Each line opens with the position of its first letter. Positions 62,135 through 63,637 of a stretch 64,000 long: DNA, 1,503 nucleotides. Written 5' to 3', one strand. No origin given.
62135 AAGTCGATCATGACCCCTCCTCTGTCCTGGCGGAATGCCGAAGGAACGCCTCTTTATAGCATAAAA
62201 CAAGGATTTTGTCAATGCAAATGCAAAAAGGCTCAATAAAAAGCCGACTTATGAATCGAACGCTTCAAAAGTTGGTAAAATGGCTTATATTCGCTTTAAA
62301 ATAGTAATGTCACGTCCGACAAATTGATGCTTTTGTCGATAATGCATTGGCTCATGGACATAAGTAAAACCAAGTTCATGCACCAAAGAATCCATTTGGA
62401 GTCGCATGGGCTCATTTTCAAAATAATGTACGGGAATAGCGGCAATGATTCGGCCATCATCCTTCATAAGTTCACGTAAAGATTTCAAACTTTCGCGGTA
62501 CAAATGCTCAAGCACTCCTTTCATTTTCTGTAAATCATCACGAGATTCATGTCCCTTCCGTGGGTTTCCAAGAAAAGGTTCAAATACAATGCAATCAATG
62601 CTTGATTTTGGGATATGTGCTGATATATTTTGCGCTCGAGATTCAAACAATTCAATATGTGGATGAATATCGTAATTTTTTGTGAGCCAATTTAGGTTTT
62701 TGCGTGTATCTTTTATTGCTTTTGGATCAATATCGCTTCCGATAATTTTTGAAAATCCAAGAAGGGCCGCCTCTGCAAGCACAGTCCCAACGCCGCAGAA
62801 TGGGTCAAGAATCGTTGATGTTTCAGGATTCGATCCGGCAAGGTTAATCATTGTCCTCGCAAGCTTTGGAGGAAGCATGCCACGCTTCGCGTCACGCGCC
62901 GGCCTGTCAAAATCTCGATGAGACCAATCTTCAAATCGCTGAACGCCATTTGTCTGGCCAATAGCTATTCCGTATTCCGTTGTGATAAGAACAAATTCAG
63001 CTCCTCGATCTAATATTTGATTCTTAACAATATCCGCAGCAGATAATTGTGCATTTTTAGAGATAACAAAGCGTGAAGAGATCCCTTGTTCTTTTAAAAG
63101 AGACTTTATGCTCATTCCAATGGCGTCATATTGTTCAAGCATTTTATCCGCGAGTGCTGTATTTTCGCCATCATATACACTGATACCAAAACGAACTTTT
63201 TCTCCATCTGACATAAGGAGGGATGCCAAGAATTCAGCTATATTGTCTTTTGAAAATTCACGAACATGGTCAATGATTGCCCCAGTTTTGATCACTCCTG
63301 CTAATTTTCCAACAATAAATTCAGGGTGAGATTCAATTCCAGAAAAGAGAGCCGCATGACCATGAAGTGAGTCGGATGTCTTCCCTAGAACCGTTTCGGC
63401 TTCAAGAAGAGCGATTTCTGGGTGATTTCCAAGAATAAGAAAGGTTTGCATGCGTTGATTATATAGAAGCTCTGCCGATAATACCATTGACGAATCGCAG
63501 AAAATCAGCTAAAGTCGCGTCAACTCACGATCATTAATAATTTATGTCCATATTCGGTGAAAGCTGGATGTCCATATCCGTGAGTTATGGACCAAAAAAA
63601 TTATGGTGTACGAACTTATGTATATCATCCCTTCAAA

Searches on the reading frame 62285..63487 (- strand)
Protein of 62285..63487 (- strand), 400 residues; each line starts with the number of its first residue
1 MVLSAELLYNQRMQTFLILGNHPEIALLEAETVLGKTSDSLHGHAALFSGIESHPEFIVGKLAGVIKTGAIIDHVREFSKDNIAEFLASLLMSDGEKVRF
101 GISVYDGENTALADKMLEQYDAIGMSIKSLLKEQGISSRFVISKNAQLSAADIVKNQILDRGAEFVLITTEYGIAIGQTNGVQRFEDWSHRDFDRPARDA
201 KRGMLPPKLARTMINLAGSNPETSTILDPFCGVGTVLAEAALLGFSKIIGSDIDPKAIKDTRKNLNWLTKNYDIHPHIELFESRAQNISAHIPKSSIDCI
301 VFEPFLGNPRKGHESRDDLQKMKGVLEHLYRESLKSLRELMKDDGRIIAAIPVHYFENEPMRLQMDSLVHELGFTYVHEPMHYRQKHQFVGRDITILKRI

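Call 9: search_protein_families(library=pfam, proteins=[window:62285-63487:-], max_evalue=1)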
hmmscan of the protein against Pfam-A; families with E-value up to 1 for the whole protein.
window:62285-63487:- (400 aa): 14 families
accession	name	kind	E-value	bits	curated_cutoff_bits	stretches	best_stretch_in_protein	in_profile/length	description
PF01170.24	UPF0020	-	1.8e-16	60.9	22.3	1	199-352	6-167/197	RMKL-like, methyltransferase domain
PF01555.25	N6_N4_Mtase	-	7.4e-09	36.3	26.7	1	203-260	164-218/221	DNA methylase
PF13847.12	Methyltransf_31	-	8.2e-07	29.2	27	1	224-353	5-113/145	Methyltransferase domain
PF09445.16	Methyltransf_15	-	1.4e-06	28.4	22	1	225-334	3-111/165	RNA cap guanine-N2 methyltransferase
PF11599.14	AviRa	-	8.9e-05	22.5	25.7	1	219-271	48-103/232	RRNA methyltransferase AviRa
PF03602.21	Cons_hypoth95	-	0.0001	22.5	24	1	212-304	31-121/182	Conserved hypothetical protein 95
PF06325.19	PrmA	-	0.0001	22.3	22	1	222-281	161-216/296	Ribosomal protein L11 methyltransferase (PrmA)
PF13649.12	Methyltransf_25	-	0.00021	22.3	27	1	226-302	1-70/97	Methyltransferase domain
PF13489.12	Methyltransf_23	-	0.00035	20.8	27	1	208-352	8-119/164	Methyltransferase domain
PF08242.18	Methyltransf_12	-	0.00086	20.4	30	1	231-345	5-96/98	Methyltransferase domain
PF08241.18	Methyltransf_11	-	0.002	19.2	21.2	1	228-302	2-66/95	Methyltransferase domain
PF06962.18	rRNA_methylase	-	0.04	14.3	22.7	1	248-302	1-50/137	Putative rRNA methylase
PF02086.21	MethyltransfD12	-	0.19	11.9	22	0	222-258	20-55/253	D12 class N6 adenine-specific DNA methyltransferase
PF19575.5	HTH_58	-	0.29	11.5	23.8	0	110-141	13-43/62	Helix-turn-helix domain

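Call 24: find_related_loci(query=window:62285-63487:-, collection=genome_contigs, flank=6000)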
Query window:62285-63487:- (400 aa) in genome_contigs; peptide patterns used: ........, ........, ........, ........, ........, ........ (x = any residue, [..] = any of these).
157 stretches matched a pattern; 2 encode a relative of the query (tblastn E <= 1e-3); 2 distinct loci.
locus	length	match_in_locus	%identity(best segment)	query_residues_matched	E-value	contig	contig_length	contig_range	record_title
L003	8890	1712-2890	58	7-399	3e-159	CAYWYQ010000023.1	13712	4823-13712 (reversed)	MAG TPA_asm: uncultured Gammaproteobacteria bacterium isolate SRP200020_co5_417 genome assembly, contig: NODE_6969_lengt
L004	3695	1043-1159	55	216-254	3e-6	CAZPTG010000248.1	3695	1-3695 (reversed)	MAG TPA_asm: uncultured Spirochaetaceae bacterium isolate binchicken_co218_360 genome assembly, contig: NODE_35328_lengt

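Call 30: find_related_loci(query=A1, collection=metagenome_contigs, flank=4000)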
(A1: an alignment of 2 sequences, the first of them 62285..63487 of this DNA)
Query A1 (400 aa) in metagenome_contigs; peptide patterns used: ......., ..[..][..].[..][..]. (x = any residue, [..] = any of these).
342 stretches matched a pattern, but none encodes a relative of the query by tblastn (E <= 1e-3).

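Call 34: find_homologous_proteins(query=window:62285-63487:-, max_evalue=1e-30)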
Query window:62285-63487:- (400 aa): 1035 proteins with E <= 1e-30 among 8000 candidates; the best 120 are listed.
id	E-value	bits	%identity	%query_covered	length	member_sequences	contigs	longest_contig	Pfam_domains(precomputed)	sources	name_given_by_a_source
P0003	7.9e-257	870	100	97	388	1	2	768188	PF13847.13,PF01170.25,PF09445.17,PF01555.25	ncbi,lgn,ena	-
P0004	1.8e-146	506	58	97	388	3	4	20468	PF13847.13,PF01170.25,PF01555.25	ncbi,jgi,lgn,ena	-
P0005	1.6e-101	358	47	96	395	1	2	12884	PF13847.13,PF11599.15,PF01170.25,PF01555.25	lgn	-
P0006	1.5e-99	352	46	96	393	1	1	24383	PF13847.13,PF01170.25,PF01555.25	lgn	-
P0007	4.9e-98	347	46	96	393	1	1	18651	PF13847.13,PF01170.25,PF01555.25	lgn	-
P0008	3.2e-97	344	47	96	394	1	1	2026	PF13847.13,PF11599.15,PF01170.25,PF01555.25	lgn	-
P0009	3.9e-97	344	45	96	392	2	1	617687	PF01170.25,PF01555.25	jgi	jgi:tRNA G10 N-methylase Trm11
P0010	7.8e-97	343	45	97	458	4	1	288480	PF13847.13,PF01170.25,PF01555.25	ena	-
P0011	7.9e-96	340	44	98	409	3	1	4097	PF01170.25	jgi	-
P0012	2.4e-95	338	42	97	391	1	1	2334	PF13847.13,PF03602.22,PF01170.25,PF01555.25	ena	-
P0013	1.0e-94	336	45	96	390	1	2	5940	PF13847.13,PF03602.22,PF01170.25,PF01555.25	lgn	-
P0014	3.5e-94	334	43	97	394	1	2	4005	PF13847.13,PF01170.25,PF01555.25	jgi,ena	-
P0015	4.8e-94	334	43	97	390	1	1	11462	PF01170.25,PF01555.25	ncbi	-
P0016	3.9e-93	331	45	97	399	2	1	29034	PF13847.13,PF01170.25,PF01555.25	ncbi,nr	ncbi:MAG: DNA methyltransferase [Candidatus Uhrbacteria bacterium]|nr:DNA methyltransferase [Candida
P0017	9.1e-93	330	45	96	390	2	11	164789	PF13847.13,PF03602.22,PF01170.25,PF01555.25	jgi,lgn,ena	jgi:tRNA G10 N-methylase Trm11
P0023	1.2e-89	319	47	96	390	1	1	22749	PF13847.13,PF01170.25,PF01555.25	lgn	-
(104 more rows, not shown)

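Call 36: find_encoding_contigs(protein=P0004, flank=3500, max_places=4)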
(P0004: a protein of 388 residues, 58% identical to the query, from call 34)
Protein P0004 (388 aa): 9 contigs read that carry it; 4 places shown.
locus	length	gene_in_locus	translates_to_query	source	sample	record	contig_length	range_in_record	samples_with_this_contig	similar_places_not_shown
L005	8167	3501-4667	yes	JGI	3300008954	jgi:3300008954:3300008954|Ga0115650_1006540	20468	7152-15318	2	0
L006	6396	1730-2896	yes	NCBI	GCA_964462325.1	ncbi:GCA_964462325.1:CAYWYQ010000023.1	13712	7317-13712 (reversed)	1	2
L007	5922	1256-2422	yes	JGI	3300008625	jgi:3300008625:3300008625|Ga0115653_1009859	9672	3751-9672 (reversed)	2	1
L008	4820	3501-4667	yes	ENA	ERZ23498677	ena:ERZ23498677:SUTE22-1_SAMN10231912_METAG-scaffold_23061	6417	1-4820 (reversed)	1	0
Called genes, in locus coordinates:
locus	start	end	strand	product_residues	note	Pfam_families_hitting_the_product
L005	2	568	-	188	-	PF08207:EFP_N, PF01132:EFP, PF09285:Elong-fact-P_C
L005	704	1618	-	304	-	PF00152:tRNA-synt_2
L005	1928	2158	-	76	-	PF01084:Ribosomal_S18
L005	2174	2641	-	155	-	PF00436:SSB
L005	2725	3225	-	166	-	PF01250:Ribosomal_S6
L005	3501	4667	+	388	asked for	PF01555:N6_N4_Mtase (weak), PF01170:UPF0020, PF13847:Methyltransf_31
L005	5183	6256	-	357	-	PF01926:MMR_HSR1, PF02421:FeoB_N, PF06071:YchF-GTPase_C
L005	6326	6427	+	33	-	-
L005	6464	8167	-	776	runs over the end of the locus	PF13414:TPR_11 (faint), PF13428:TPR_14 (faint), PF14559:TPR_19 (faint), PF13431:TPR_17 (faint), PF13432:TPR_16 (faint), PF07719:TPR_2 (faint)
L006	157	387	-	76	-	PF01084:Ribosomal_S18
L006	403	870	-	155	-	PF00436:SSB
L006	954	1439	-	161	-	PF01250:Ribosomal_S6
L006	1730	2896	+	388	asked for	PF01555:N6_N4_Mtase (weak), PF01170:UPF0020, PF13847:Methyltransf_31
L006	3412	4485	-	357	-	PF01926:MMR_HSR1, PF02421:FeoB_N, PF06071:YchF-GTPase_C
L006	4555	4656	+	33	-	-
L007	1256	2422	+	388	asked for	PF01555:N6_N4_Mtase (weak), PF01170:UPF0020, PF13847:Methyltransf_31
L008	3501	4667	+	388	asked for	PF01555:N6_N4_Mtase (weak), PF01170:UPF0020, PF13847:Methyltransf_31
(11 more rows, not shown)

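Call 37: find_encoding_contigs(protein=P0006, flank=3500, max_places=2)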
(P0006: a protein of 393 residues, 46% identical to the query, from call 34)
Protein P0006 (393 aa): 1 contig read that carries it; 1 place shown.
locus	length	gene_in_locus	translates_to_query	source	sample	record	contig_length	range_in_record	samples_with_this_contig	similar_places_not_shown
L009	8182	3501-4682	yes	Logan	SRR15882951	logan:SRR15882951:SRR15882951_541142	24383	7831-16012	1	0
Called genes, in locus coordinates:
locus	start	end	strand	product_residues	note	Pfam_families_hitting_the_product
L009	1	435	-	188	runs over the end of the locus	PF08207:EFP_N, PF01132:EFP, PF09285:Elong-fact-P_C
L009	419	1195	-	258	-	PF00152:tRNA-synt_2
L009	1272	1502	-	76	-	PF01084:Ribosomal_S18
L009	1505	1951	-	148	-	PF00436:SSB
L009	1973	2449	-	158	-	PF01250:Ribosomal_S6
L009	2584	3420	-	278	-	PF00481:PP2C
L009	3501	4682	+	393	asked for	PF01555:N6_N4_Mtase, PF01170:UPF0020, PF13847:Methyltransf_31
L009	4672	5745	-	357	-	PF01926:MMR_HSR1, PF02421:FeoB_N, PF06071:YchF-GTPase_C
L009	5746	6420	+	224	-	-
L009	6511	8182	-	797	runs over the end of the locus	PF09295:ChAPs (faint), PF13181:TPR_8 (faint), PF13174:TPR_6 (faint), PF13414:TPR_11 (weak), PF13432:TPR_16 (weak), PF14559:TPR_19, PF13432:TPR_16, PF14559:TPR_19 (weak), +8 more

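Call 38: find_encoding_contigs(protein=P0005, flank=3500, max_places=2)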
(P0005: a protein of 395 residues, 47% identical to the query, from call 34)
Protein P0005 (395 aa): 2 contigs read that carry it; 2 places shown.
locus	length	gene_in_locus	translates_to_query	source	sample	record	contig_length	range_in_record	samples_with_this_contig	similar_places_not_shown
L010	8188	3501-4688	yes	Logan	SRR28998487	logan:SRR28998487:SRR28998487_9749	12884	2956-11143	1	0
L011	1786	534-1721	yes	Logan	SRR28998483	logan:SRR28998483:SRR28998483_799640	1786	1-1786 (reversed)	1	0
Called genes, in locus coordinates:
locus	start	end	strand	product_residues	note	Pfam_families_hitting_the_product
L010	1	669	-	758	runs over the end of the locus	PF13491:FtsK_4TM, PF17854:FtsK_alpha, PF01580:FtsK_SpoIIIE, PF01935:DUF87 (faint), PF12846:AAA_10 (faint), PF09397:FtsK_gamma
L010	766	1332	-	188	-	PF08207:EFP_N, PF01132:EFP, PF09285:Elong-fact-P_C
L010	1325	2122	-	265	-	PF00152:tRNA-synt_2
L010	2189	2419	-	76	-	PF01084:Ribosomal_S18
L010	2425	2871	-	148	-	PF00436:SSB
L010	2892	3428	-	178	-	PF01250:Ribosomal_S6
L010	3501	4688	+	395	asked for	PF11599:AviRa (faint), PF01555:N6_N4_Mtase, PF01170:UPF0020, PF13847:Methyltransf_31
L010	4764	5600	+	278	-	PF01464:SLT (weak)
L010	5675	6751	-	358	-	PF01926:MMR_HSR1, PF02421:FeoB_N, PF06071:YchF-GTPase_C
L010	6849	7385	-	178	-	-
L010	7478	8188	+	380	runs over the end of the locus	-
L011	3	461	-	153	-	?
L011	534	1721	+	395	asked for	PF11599:AviRa (faint), PF01555:N6_N4_Mtase, PF01170:UPF0020, PF13847:Methyltransf_31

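Call 41: search_protein_families(library=pfam, proteins=[L003:2988-3314:+, L010:4764-5600:+], max_evalue=0.1)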
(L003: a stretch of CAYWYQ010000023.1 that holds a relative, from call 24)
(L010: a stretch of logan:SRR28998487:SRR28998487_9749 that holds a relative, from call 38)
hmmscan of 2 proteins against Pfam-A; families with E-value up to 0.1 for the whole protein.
L003:2988-3314:+ (108 aa): 1 family
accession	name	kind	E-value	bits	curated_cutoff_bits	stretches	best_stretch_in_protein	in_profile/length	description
PF01476.26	LysM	-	2.1e-09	37.6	20.9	1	53-99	1-43/43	LysM domain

L010:4764-5600:+ (278 aa): 1 family
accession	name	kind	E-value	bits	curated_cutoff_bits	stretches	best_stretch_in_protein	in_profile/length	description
PF01464.25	SLT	-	1.5e-07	31.4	21.3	1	92-199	12-112/117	Transglycosylase SLT domain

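Call 47: find_encoding_contigs(protein=P0007, flank=3000, max_places=1)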
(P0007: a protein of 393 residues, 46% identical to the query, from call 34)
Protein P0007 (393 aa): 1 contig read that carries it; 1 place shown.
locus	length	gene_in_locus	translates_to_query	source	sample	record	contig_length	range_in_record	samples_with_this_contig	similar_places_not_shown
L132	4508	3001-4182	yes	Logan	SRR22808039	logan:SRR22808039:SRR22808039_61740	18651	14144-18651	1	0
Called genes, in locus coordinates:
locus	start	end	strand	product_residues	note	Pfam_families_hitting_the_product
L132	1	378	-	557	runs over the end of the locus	-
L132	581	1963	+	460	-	-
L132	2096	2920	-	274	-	PF00481:PP2C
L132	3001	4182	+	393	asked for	PF01555:N6_N4_Mtase (weak), PF01170:UPF0020, PF13847:Methyltransf_31 (weak)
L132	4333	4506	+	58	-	?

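Call 48: find_encoding_contigs(protein=P0009, flank=3000, max_places=1)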
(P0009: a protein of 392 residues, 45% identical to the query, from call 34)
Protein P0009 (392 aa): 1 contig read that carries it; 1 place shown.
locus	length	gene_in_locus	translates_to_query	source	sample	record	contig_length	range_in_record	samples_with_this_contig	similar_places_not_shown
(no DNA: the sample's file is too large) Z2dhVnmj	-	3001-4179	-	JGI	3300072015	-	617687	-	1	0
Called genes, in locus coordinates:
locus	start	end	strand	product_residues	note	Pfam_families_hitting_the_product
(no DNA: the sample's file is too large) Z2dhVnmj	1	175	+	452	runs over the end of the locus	PF02310:B12-binding (weak), PF04055:Radical_SAM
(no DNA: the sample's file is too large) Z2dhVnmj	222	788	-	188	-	PF08207:EFP_N, PF01132:EFP, PF09285:Elong-fact-P_C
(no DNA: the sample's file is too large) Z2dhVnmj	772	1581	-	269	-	PF00152:tRNA-synt_2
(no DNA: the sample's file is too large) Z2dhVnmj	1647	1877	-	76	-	PF01084:Ribosomal_S18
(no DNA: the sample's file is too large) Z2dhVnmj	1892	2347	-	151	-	PF00436:SSB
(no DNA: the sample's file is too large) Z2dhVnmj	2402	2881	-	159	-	PF01250:Ribosomal_S6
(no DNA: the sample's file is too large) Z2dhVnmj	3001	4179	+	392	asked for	PF01555:N6_N4_Mtase (weak), PF01170:UPF0020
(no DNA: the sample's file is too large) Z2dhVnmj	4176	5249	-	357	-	PF01926:MMR_HSR1, PF02421:FeoB_N, PF06071:YchF-GTPase_C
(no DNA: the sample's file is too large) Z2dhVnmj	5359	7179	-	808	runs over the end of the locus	PF07721:TPR_4 (faint), PF13181:TPR_8 (faint), PF13428:TPR_14 (faint), PF13424:TPR_12 (faint), PF13431:TPR_17 (faint), PF14559:TPR_19 (weak), PF13432:TPR_16 (weak), PF14559:TPR_19, +6 more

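Call 49: find_encoding_contigs(protein=P0023, flank=3000, max_places=1)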
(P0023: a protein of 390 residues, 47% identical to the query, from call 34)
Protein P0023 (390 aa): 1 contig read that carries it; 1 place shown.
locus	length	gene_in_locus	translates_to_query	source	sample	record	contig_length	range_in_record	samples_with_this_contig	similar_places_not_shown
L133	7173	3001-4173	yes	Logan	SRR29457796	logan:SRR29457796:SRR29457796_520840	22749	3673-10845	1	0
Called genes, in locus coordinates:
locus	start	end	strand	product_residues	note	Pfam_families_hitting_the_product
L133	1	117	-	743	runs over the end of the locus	PF13491:FtsK_4TM, PF17854:FtsK_alpha, PF01580:FtsK_SpoIIIE, PF12846:AAA_10 (faint), PF09397:FtsK_gamma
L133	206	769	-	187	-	PF08207:EFP_N, PF01132:EFP, PF09285:Elong-fact-P_C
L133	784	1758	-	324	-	PF00152:tRNA-synt_2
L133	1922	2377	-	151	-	PF00436:SSB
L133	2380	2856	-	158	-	PF01250:Ribosomal_S6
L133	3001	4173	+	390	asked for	PF01555:N6_N4_Mtase, PF01170:UPF0020, PF13847:Methyltransf_31 (weak)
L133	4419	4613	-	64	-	-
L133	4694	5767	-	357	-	PF01926:MMR_HSR1, PF02421:FeoB_N, PF06071:YchF-GTPase_C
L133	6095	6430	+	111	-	PF04011:LemA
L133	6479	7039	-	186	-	PF08447:PAS_3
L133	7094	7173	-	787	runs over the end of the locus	PF07719:TPR_2 (faint), PF13431:TPR_17 (faint), PF13414:TPR_11 (weak), PF00515:TPR_1 (weak), PF13181:TPR_8 (weak), PF13432:TPR_16 (weak), PF13414:TPR_11 (weak), PF14559:TPR_19 (weak), +5 more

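Call 76: find_encoding_contigs(protein=P0010, flank=2500, max_places=1)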
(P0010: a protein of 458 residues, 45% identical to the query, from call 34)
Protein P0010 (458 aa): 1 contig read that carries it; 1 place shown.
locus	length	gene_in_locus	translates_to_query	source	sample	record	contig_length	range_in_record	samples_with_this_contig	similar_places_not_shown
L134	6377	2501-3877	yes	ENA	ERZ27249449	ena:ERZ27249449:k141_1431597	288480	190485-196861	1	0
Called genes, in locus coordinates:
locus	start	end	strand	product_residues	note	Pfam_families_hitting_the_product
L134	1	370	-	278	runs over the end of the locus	PF00152:tRNA-synt_2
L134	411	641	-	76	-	PF01084:Ribosomal_S18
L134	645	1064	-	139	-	PF00436:SSB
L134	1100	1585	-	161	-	PF01250:Ribosomal_S6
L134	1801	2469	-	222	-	-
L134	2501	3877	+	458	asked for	PF01555:N6_N4_Mtase (weak), PF01170:UPF0020, PF13847:Methyltransf_31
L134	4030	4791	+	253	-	PF01464:SLT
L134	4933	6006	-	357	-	PF01926:MMR_HSR1, PF02421:FeoB_N, PF06071:YchF-GTPase_C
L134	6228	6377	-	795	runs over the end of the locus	PF13181:TPR_8 (faint), PF13414:TPR_11 (faint), PF13428:TPR_14 (faint), PF00515:TPR_1 (faint), PF07719:TPR_2 (faint), PF13432:TPR_16 (weak), PF14559:TPR_19, PF21033:RMD1-3 (weak), +6 more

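Call 77: find_encoding_contigs(protein=P0017, flank=2500, max_places=1)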
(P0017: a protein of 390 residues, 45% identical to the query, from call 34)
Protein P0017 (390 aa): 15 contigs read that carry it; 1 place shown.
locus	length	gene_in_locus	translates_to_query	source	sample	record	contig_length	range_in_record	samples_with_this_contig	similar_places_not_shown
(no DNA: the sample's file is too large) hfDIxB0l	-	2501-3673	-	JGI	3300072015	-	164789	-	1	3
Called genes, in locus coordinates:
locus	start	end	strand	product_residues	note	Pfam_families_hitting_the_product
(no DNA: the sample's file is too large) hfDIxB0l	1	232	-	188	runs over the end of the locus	PF08207:EFP_N, PF01132:EFP, PF09285:Elong-fact-P_C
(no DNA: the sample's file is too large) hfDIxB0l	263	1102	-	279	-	PF00152:tRNA-synt_2, PF01409:tRNA-synt_2d (faint)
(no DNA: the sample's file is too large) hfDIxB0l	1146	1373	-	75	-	PF01084:Ribosomal_S18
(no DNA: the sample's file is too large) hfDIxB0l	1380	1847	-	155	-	PF00436:SSB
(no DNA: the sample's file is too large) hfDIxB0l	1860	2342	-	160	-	PF01250:Ribosomal_S6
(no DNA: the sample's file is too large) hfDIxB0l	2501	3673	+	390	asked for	PF01555:N6_N4_Mtase (faint), PF01170:UPF0020, PF03602:Cons_hypoth95 (weak), PF13847:Methyltransf_31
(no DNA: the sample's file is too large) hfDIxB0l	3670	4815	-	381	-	PF01926:MMR_HSR1, PF02421:FeoB_N, PF06071:YchF-GTPase_C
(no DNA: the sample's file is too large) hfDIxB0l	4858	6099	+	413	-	-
